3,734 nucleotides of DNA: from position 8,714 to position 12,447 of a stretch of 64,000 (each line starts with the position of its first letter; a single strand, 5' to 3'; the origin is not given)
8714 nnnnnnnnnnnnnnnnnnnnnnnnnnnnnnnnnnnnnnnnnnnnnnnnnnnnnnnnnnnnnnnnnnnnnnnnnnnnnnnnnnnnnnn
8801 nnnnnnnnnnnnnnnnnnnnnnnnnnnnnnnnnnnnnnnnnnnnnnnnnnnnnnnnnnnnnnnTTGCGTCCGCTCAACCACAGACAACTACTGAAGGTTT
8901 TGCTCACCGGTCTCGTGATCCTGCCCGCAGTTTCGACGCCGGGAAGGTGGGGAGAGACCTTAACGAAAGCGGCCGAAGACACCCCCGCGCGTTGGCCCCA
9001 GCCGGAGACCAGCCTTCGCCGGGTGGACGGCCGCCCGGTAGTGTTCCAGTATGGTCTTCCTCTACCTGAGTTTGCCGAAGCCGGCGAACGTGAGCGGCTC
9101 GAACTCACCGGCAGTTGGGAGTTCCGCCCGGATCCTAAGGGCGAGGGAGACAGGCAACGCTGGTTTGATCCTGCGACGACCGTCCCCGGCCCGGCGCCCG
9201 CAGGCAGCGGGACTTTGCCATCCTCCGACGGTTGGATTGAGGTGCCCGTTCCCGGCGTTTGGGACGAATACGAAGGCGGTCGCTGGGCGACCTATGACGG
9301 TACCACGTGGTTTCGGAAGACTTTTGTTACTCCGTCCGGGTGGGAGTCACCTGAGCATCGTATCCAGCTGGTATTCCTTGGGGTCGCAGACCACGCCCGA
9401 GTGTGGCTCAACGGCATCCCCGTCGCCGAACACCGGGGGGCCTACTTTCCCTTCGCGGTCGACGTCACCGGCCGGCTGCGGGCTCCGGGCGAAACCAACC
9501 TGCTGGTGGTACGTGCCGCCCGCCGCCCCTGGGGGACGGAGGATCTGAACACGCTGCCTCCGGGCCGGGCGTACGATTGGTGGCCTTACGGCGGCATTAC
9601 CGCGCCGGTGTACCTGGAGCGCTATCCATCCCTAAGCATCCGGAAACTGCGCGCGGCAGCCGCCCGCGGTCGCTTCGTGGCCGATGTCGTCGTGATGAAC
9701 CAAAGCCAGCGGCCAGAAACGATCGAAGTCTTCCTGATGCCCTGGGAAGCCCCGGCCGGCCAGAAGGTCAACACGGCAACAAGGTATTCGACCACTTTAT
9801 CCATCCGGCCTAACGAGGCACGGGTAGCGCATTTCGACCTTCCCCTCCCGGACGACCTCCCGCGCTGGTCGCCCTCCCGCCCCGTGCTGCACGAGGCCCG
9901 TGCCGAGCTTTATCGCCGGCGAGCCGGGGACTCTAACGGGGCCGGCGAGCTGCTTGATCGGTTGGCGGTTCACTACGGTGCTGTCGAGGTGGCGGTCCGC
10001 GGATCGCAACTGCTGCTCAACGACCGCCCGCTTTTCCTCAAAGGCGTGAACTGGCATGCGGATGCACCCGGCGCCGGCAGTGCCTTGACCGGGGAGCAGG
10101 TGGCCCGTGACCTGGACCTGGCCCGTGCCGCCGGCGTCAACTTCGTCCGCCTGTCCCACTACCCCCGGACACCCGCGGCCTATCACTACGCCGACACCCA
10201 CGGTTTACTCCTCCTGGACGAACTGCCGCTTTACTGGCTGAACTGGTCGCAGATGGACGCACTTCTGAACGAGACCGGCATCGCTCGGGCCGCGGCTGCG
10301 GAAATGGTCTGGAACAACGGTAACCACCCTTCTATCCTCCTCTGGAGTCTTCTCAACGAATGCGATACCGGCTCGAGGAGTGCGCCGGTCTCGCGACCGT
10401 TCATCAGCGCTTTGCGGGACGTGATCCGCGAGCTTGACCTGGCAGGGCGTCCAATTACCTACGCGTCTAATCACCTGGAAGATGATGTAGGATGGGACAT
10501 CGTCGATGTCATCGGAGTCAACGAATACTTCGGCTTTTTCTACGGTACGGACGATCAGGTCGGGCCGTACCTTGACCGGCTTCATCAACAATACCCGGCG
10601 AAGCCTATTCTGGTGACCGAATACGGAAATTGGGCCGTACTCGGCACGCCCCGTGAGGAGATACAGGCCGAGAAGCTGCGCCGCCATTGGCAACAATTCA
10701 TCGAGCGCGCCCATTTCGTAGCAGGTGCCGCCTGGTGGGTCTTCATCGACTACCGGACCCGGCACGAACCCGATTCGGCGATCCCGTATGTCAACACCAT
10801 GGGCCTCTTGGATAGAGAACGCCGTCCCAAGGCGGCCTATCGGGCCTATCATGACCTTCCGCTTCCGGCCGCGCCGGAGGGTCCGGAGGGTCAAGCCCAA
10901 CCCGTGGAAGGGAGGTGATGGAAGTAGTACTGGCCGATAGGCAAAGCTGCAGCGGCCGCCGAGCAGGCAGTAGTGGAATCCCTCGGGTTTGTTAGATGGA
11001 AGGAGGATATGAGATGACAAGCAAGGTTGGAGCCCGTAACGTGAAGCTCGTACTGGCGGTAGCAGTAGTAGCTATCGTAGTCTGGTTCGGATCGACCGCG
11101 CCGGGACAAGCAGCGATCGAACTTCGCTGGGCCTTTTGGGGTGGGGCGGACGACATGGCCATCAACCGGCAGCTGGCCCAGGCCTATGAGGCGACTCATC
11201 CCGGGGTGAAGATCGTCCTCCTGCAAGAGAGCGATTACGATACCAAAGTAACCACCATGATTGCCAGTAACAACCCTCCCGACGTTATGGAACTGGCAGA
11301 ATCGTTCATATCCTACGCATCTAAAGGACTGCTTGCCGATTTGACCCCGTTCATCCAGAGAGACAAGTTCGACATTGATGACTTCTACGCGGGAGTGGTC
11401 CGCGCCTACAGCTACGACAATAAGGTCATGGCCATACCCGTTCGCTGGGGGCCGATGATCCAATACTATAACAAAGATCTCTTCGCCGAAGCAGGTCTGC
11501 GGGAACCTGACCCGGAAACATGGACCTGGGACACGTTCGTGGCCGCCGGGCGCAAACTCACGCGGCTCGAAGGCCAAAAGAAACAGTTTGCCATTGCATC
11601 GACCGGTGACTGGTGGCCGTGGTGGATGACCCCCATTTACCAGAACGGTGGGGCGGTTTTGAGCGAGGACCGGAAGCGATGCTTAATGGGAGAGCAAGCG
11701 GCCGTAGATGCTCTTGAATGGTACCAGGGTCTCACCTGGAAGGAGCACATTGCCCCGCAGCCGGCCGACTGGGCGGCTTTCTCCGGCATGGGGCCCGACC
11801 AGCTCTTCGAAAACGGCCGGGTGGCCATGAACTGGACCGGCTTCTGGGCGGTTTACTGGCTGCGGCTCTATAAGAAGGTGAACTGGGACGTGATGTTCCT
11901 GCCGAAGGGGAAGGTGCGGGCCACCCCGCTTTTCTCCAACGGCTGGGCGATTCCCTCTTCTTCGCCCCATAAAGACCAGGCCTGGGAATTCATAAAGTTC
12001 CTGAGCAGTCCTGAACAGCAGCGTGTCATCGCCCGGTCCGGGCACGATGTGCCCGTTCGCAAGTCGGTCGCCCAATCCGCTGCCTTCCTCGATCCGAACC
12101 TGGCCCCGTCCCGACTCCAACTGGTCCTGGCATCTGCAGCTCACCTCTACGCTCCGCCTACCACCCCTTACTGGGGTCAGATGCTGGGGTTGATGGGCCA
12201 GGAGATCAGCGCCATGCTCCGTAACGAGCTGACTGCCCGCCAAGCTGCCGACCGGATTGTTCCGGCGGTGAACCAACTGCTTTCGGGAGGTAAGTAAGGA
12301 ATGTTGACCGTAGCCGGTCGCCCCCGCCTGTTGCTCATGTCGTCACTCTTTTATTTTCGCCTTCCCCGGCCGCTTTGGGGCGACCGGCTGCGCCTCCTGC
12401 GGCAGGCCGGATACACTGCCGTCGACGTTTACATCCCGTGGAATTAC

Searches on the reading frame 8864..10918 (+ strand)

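Call 108: search_protein_families(library=pfam, proteins=[window:8864-10918:+], max_evalue=0.00001)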
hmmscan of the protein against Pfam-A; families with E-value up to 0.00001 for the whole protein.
window:8864-10918:+ (684 aa): 3 families
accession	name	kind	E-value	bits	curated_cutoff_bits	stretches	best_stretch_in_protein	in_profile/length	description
PF02836.23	Glyco_hydro_2_C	-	1.4e-36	126.6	21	1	376-662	1-293/302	Glycosyl hydrolases family 2, TIM barrel domain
PF02837.24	Glyco_hydro_2_N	-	1.2e-14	55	28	1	81-255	4-169/169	Glycosyl hydrolases family 2, sugar binding domain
PF22666.2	Glyco_hydro_2_N2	-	3.6e-09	37.3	27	1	147-217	49-116/167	Glycosyl hydrolase 2 galactose-binding domain-like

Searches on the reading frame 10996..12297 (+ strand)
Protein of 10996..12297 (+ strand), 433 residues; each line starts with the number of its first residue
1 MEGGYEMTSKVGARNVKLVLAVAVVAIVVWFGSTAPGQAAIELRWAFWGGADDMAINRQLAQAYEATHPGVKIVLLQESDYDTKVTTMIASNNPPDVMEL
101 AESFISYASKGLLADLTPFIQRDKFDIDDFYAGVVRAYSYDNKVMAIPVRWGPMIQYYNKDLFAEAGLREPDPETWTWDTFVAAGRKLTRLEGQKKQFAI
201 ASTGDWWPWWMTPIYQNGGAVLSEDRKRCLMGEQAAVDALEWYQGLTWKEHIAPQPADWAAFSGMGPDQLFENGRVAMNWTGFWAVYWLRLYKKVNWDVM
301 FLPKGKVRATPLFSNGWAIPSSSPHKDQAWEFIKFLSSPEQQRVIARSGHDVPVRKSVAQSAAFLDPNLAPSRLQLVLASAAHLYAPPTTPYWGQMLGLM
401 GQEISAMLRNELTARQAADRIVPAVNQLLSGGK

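Call 108: search_protein_families(library=pfam, proteins=[window:10996-12297:+], max_evalue=0.00001)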
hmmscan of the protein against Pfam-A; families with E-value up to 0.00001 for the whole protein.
window:10996-12297:+ (433 aa): 3 families
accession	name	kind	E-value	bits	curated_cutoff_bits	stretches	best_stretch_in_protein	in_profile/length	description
PF01547.30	SBP_bac_1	-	2.4e-45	156.3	26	1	58-342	11-306/307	Bacterial extracellular solute-binding protein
PF13416.11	SBP_bac_8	-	2.1e-39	136.5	27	1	59-364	1-271/279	Bacterial extracellular solute-binding protein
PF13531.11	SBP_bac_11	-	1.4e-06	28.7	25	0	318-349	194-225/227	Bacterial extracellular solute-binding protein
